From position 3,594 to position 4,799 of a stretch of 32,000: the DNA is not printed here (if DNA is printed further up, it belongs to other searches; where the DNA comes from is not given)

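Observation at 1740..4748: AT-rich Nudix / 2TM-protein / HIT / 301-aa-orphan cassette directly behind an RND 3'-end copy: candidate uncharacterised nucleotide-centred (defence-like) module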

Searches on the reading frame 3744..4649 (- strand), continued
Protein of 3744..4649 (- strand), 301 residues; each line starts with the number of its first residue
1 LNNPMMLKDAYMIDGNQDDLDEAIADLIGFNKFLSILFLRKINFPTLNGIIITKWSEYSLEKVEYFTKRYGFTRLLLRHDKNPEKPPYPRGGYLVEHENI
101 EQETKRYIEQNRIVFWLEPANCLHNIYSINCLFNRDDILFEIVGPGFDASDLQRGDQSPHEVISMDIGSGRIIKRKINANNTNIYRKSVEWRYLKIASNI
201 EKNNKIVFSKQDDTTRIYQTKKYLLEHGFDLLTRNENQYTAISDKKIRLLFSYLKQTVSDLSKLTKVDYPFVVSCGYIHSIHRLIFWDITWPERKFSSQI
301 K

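Call 52: search_protein_families(library=phrogs, proteins=[window:3744-4637:-], max_evalue=0.1)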
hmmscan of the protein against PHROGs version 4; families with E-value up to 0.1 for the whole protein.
window:3744-4637:- (297 aa): 0 families

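Call 61: search_protein_families(library=pfam, alignment_id=A5, max_evalue=0.00001)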
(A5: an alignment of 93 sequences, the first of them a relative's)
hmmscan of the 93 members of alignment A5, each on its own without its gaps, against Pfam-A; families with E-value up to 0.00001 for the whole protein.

A. member 1, L009:1158-1460:- (100 aa): 0 families

B. families by the number of members that match (of 93 scanned): 86 families (the first 25 are shown)
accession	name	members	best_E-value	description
PF02618.21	YceG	2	2.4e-83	YceG-like family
PF03652.20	RuvX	2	1.4e-47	Holliday junction resolvase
PF21095.3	CarD_C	2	7.8e-26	CarD, C-terminal domain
PF02559.22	CarD_TRCF_RID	2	1.8e-14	CarD-like/TRCF RID domain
PF00202.27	Aminotran_3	1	6.1e-125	Aminotransferase class-III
PF01208.23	URO-D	1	1.5e-123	Uroporphyrinogen decarboxylase (URO-D)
PF02896.24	PEP-utilizers_C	1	1.6e-104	PEP-utilising enzyme, PEP-binding domain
PF00266.25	Aminotran_5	1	2e-74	Aminotransferase class-V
PF01343.23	Peptidase_S49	1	3.5e-73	Peptidase family S49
PF03306.18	AAL_decarboxy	1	1.6e-69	Alpha-acetolactate decarboxylase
PF01583.26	APS_kinase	1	1.3e-62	Adenylylsulphate kinase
PF00291.31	PALP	1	6.4e-61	Pyridoxal-phosphate dependent enzyme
PF13604.12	AAA_30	1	4.5e-57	AAA domain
PF02734.22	Dak2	1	1.1e-56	DAK2 domain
PF00145.23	DNA_methylase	1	8.3e-56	C-5 cytosine-specific DNA methylase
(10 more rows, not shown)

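Call 62: search_protein_families(library=pfam, alignment_id=A6, max_evalue=0.00001)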
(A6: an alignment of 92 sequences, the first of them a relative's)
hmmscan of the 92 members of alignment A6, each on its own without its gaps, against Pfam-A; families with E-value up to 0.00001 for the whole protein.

A. member 1, L022:9164-9658:- (164 aa): 1 family
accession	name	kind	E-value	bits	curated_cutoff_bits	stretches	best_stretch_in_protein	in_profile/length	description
PF01402.27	RHH_1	-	3.9e-06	27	20.5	1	75-110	2-37/39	Ribbon-helix-helix protein, copG family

B. families by the number of members that match (of 92 scanned): 89 families (the first 25 are shown)
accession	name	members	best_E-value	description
PF00437.27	T2SSE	2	3.4e-48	Type II/IV secretion system protein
PF00106.31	adh_short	2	1.5e-46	short chain dehydrogenase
PF03473.23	MOSC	2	3e-37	MOSC domain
PF13424.12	TPR_12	2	1e-34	Tetratricopeptide repeat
PF13561.12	adh_short_C2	2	3.6e-29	Enoyl-(Acyl carrier protein) reductase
PF07719.23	TPR_2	2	4.9e-22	Tetratricopeptide repeat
PF00515.34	TPR_1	2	4e-19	Tetratricopeptide repeat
PF13181.12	TPR_8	2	3e-17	Tetratricopeptide repeat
PF13428.12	TPR_14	2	6.5e-16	Tetratricopeptide repeat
PF00589.27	Phage_integrase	2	4.5e-15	Phage integrase family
PF13432.12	TPR_16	2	1.6e-11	Tetratricopeptide repeat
PF07728.20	AAA_5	2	5.1e-09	AAA domain (dynein-related subfamily)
PF06418.20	CTP_synth_N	1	9.3e-97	CTP synthase N-terminus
PF03352.18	Adenine_glyco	1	2.3e-73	Methyladenine glycosylase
PF00158.32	Sigma54_activat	1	2.1e-72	Sigma-54 interaction domain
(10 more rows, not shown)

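Call 64: search_protein_families(library=pfam, proteins=[P0045, L023:5610-6896:+, L033:9181-10275:-, L006:5192-5575:-, L037:7305-7673:-, L035:5520-6416:+, L035:7330-8388:+, L023:7277-7831:+, L032:6664-7539:+, L031:2529-3116:+], max_evalue=0.01)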
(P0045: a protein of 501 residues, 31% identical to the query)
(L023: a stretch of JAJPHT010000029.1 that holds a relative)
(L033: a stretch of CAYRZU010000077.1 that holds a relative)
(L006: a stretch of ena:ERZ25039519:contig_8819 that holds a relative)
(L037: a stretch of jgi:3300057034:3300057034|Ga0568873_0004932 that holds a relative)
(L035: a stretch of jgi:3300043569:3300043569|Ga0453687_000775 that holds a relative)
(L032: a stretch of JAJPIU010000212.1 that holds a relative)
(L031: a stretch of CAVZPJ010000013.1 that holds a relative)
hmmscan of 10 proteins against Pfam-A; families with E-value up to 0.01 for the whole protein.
P0045 (501 aa): 1 family
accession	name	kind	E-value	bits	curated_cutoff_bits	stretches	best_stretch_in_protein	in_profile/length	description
PF01503.22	PRA-PH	-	0.00037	21.3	21.3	1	41-89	28-79/86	Phosphoribosyl-ATP pyrophosphohydrolase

L023:5610-6896:+ (428 aa): 2 families
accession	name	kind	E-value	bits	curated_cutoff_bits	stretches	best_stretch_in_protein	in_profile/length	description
PF01230.28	HIT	-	1e-05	26.5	21.5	1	232-323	6-94/98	HIT domain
PF04677.20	CwfJ_C_1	-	4.3e-05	23.8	21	1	242-332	37-117/122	Protein similar to CwfJ C-terminus 1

L033:9181-10275:- (364 aa): 2 families
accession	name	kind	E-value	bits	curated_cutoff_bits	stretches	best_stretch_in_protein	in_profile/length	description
PF19974.5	TCAD9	-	1.1e-17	64.8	40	2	202-313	293-404/429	Ternary complex associated domain 9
PF01636.29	APH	-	0.0027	17.9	23.2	0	203-231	165-194/239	Phosphotransferase enzyme family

L006:5192-5575:- (127 aa): 0 families

L037:7305-7673:- (122 aa): 0 families

L035:5520-6416:+ (298 aa): 1 family
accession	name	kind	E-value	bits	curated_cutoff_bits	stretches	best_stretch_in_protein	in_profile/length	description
PF00899.27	ThiF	-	8.6e-37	127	28.1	1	20-276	3-230/238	ThiF family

L035:7330-8388:+ (352 aa): 2 families
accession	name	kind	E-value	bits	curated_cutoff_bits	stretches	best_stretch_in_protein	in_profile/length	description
PF13489.12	Methyltransf_23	-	2.6e-10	40.7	27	1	199-336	18-161/164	Methyltransferase domain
PF03848.20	TehB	-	0.00023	21.1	20.4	1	202-234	29-61/193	Tellurite resistance protein TehB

L023:7277-7831:+ (184 aa): 0 families

L032:6664-7539:+ (291 aa): 3 families
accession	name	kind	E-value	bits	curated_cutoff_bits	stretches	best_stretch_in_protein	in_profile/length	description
PF00378.25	ECH_1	-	7.2e-57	193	27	1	38-285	7-248/251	Enoyl-CoA hydratase/isomerase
PF16113.10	ECH_2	-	8.5e-33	114.7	27.2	1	39-264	3-225/335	Enoyl-CoA hydratase/isomerase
PF12531.13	DUF3731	-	0.0061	16.9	25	0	192-261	139-203/248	DNA-K related protein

L031:2529-3116:+ (195 aa): 0 families

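Call 65: find_encoding_contigs(protein=P0045, flank=10000, max_places=3)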
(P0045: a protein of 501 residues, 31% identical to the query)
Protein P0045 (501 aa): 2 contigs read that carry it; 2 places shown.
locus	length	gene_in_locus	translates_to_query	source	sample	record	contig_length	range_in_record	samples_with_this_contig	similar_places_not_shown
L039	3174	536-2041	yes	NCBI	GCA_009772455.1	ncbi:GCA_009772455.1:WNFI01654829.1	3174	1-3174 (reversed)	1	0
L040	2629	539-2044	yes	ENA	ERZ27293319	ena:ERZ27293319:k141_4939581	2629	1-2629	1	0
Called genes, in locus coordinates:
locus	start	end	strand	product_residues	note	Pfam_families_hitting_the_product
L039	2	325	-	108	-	?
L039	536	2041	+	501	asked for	-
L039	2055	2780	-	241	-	PF01230:HIT (weak)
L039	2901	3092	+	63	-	-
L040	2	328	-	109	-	?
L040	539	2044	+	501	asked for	-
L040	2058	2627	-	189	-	?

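Call 66: find_encoding_contigs(protein=P0024, flank=10000, max_places=3)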
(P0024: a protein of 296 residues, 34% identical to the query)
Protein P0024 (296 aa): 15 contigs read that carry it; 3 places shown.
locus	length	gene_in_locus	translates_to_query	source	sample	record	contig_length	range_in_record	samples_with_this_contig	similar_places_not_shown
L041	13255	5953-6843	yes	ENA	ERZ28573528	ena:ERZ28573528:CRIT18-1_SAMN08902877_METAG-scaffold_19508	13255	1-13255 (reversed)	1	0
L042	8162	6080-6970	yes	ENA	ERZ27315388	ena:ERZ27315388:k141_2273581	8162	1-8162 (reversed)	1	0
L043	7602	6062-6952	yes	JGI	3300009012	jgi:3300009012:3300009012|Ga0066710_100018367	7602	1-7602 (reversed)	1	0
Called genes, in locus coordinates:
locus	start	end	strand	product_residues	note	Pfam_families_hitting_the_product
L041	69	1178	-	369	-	PF00589:Phage_integrase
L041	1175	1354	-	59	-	PF12651:RHH_3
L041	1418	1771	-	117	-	PF12728:HTH_17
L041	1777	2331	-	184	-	-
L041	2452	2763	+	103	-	PF10038:DUF2274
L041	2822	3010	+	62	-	-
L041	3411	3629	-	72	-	-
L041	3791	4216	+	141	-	PF00293:NUDIX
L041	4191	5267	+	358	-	-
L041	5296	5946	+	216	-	PF01230:HIT (weak)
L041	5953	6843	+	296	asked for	-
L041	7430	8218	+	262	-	PF00872:Transposase_mut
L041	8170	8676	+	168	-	PF00872:Transposase_mut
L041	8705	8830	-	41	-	-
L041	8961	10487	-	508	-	-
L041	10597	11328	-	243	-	PF00196:GerE, PF08281:Sigma70_r4_2 (weak)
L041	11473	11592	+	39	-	-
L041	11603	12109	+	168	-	-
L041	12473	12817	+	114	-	-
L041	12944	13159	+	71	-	-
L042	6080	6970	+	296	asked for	-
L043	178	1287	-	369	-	PF00589:Phage_integrase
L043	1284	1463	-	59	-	PF12651:RHH_3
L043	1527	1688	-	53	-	PF12728:HTH_17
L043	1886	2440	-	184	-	-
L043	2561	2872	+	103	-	PF10038:DUF2274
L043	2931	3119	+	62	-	-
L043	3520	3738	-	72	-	-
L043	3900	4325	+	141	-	PF00293:NUDIX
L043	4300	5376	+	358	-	-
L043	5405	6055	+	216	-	PF01230:HIT (weak)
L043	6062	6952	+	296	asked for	-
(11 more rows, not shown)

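Call 79: search_protein_representatives(alignment_id=A1)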
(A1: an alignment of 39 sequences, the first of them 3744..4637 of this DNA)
Query: 39 sequences, 303 profile positions. Proteins with E-value up to 0.001 (for the whole library): 470; up to 1e-10: 385; up to 1e-30: 169. The best 150 are listed.
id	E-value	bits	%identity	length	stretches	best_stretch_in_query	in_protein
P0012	6.4e-116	403.0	-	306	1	1-300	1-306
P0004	4.8e-106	370.6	-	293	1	1-299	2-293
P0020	1.1e-103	362.8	-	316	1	2-300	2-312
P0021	6.0e-102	357.1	-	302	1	4-300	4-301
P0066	4.2e-100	351.1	-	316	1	7-300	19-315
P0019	1.2e-97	343.0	-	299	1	1-300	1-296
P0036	2.2e-94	332.2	-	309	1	7-302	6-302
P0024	4.8e-94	331.2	-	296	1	12-299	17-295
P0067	9.3e-94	330.2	-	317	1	4-300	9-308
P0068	4.2e-92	324.8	-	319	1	7-299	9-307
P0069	1.9e-91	322.6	-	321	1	6-298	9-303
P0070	8.0e-91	320.6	-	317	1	7-299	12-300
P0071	2.2e-90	319.1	-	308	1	4-298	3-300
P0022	6.4e-90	317.6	-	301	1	1-301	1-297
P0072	9.9e-90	317.0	-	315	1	1-299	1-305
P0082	2.3e-82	292.8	-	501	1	4-300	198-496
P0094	9.9e-79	280.9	-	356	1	5-298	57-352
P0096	1.8e-78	280.0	-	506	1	10-300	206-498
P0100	3.2e-77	275.9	-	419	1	4-300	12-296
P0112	9.2e-72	258.0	-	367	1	23-300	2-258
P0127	3.4e-67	243.0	-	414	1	14-300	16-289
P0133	9.5e-66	238.2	-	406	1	10-300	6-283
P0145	1.7e-61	224.3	-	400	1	14-300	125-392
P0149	8.6e-59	215.4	-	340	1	9-296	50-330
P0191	3.3e-37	144.5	-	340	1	25-296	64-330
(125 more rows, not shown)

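Call 80: search_protein_families(library=pfam, proteins=[P0096, P0100, P0127, P0133, P0145, P0112, P0094, P0149, P0191, P0082], max_evalue=0.01)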
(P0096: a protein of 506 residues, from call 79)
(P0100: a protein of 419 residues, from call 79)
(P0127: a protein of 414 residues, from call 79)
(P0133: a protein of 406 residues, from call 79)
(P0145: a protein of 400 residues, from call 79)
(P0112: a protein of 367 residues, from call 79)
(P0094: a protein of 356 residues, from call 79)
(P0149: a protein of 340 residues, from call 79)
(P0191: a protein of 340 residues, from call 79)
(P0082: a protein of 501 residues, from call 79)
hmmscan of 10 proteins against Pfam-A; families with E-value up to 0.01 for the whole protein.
P0096 (506 aa): 1 family
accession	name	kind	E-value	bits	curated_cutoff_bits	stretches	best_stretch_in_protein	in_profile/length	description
PF03819.22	MazG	-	0.0017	19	22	1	48-99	8-66/74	MazG nucleotide pyrophosphohydrolase domain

P0100 (419 aa): 1 family
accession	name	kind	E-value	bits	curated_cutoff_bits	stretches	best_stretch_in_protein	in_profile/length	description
PF00391.29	PEP-utilizers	-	3e-19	68.8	23.1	1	344-412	4-72/72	PEP-utilising enzyme, mobile domain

P0127 (414 aa): 1 family
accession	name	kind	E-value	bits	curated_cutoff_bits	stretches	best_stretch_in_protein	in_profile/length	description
PF00391.29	PEP-utilizers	-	2.3e-26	91.6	23.1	1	334-405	1-72/72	PEP-utilising enzyme, mobile domain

P0133 (406 aa): 1 family
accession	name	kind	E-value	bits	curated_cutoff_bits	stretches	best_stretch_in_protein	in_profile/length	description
PF00391.29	PEP-utilizers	-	8.3e-24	83.4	23.1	1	328-398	2-72/72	PEP-utilising enzyme, mobile domain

P0145 (400 aa): 0 families

P0112 (367 aa): 1 family
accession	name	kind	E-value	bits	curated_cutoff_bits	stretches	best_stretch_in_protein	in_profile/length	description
PF00391.29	PEP-utilizers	-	2.3e-26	91.6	23.1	1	289-360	1-72/72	PEP-utilising enzyme, mobile domain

P0094 (356 aa): 0 families

P0149 (340 aa): 0 families

P0191 (340 aa): 0 families

P0082 (501 aa): 1 family
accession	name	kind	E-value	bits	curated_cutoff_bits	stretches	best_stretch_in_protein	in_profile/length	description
PF01503.22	PRA-PH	-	0.0033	18.2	21.3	1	42-89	29-79/86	Phosphoribosyl-ATP pyrophosphohydrolase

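Call 81: find_encoding_contigs(protein=P0127, flank=8000, max_places=3)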
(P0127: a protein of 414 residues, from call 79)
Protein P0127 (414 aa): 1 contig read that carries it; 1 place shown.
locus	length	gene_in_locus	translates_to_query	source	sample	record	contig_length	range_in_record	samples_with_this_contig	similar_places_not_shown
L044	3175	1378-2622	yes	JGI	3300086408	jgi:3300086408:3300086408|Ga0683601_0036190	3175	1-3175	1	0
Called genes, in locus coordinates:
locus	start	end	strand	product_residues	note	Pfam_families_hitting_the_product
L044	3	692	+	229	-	?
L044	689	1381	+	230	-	-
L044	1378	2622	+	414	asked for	PF00391:PEP-utilizers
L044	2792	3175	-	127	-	?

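Call 83: search_solved_structures(query=A1, max_evalue=10, show_alignments=2)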
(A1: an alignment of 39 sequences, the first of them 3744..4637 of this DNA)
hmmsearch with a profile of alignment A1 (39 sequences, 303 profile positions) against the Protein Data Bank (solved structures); distinct sequences matched with E-value up to 10: 0.
